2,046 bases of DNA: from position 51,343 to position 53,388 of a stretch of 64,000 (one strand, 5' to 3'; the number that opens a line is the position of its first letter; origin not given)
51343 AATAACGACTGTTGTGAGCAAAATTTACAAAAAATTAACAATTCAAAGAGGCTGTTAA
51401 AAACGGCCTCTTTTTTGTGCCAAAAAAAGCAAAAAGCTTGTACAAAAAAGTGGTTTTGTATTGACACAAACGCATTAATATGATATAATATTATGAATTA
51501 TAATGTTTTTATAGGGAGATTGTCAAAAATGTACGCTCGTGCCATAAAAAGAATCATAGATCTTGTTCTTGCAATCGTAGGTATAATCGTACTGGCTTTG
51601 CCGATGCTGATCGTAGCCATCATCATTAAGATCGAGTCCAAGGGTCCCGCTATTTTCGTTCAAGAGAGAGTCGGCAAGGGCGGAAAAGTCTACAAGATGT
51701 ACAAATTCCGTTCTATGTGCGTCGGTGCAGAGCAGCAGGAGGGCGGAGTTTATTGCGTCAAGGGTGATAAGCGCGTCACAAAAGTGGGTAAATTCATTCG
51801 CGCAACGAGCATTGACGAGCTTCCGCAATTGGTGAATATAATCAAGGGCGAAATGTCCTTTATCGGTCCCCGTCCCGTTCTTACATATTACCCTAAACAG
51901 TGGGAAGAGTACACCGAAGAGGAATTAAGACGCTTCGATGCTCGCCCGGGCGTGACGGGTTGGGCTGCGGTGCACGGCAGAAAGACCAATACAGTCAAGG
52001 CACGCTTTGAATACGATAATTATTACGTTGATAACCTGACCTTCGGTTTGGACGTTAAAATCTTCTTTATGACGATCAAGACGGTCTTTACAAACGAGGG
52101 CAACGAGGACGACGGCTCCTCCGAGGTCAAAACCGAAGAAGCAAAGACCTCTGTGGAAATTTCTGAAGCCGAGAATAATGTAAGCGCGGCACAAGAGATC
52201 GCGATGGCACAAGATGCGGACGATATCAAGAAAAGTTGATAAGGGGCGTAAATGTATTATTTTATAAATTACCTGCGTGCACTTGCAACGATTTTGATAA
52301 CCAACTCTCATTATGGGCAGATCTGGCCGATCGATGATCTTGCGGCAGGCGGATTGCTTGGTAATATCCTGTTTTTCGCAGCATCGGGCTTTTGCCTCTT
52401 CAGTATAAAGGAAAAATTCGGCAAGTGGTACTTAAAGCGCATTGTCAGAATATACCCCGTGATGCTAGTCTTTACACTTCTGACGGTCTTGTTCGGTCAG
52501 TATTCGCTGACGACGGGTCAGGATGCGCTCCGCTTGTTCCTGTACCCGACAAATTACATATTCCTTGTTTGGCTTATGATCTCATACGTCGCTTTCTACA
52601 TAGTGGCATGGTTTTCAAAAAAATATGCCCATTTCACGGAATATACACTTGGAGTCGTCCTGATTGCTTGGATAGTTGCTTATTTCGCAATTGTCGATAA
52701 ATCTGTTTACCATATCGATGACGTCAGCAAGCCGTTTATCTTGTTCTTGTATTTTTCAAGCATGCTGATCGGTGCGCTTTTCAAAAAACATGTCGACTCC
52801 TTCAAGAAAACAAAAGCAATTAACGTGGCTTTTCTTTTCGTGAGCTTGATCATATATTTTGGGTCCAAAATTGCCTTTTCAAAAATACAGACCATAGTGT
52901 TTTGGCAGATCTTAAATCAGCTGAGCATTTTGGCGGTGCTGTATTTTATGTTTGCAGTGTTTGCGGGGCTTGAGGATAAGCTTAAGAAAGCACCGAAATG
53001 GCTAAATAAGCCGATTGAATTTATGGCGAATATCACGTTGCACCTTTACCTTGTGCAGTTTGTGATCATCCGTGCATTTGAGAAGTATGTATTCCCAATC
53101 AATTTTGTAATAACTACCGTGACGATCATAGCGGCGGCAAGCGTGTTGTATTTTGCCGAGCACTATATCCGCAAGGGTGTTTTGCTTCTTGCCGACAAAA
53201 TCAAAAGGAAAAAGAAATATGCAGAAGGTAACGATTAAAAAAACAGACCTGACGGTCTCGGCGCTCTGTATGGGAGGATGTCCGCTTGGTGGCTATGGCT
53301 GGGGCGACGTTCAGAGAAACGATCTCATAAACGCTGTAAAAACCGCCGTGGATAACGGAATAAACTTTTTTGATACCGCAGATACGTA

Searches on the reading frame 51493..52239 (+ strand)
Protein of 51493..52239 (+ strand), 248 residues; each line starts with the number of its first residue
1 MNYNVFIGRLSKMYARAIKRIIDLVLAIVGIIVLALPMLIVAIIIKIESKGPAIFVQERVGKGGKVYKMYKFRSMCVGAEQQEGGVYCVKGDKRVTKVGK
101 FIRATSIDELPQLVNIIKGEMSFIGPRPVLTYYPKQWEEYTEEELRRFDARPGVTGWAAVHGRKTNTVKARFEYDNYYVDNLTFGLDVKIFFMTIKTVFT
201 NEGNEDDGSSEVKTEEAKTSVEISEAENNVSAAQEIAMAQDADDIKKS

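Call 39: search_protein_families(library=pfam, proteins=[window:51493-52239:+], max_evalue=0.001)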
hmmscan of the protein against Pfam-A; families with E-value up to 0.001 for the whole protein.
window:51493-52239:+ (248 aa): 1 family
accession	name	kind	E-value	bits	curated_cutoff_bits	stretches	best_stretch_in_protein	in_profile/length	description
PF02397.22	Bac_transf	-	2.8e-64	216.4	27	1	19-199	1-178/179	Bacterial sugar transferase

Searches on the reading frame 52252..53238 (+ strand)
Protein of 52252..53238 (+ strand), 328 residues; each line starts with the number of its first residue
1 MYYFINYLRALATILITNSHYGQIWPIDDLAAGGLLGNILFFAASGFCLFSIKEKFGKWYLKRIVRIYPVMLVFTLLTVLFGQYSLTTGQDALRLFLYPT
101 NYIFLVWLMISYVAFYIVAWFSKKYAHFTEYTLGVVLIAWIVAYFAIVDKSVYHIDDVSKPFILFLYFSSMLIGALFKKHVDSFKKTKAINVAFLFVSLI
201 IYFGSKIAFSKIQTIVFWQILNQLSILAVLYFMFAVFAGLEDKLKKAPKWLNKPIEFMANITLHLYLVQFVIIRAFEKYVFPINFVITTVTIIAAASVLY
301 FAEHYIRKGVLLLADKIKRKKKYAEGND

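Call 39: search_protein_families(library=pfam, proteins=[window:52252-53238:+], max_evalue=0.001)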
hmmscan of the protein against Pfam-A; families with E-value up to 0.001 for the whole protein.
window:52252-53238:+ (328 aa): 1 family
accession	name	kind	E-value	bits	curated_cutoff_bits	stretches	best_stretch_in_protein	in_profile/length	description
PF01757.29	Acyl_transf_3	-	7.7e-19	68.3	31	1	3-297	2-317/326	Acyltransferase domain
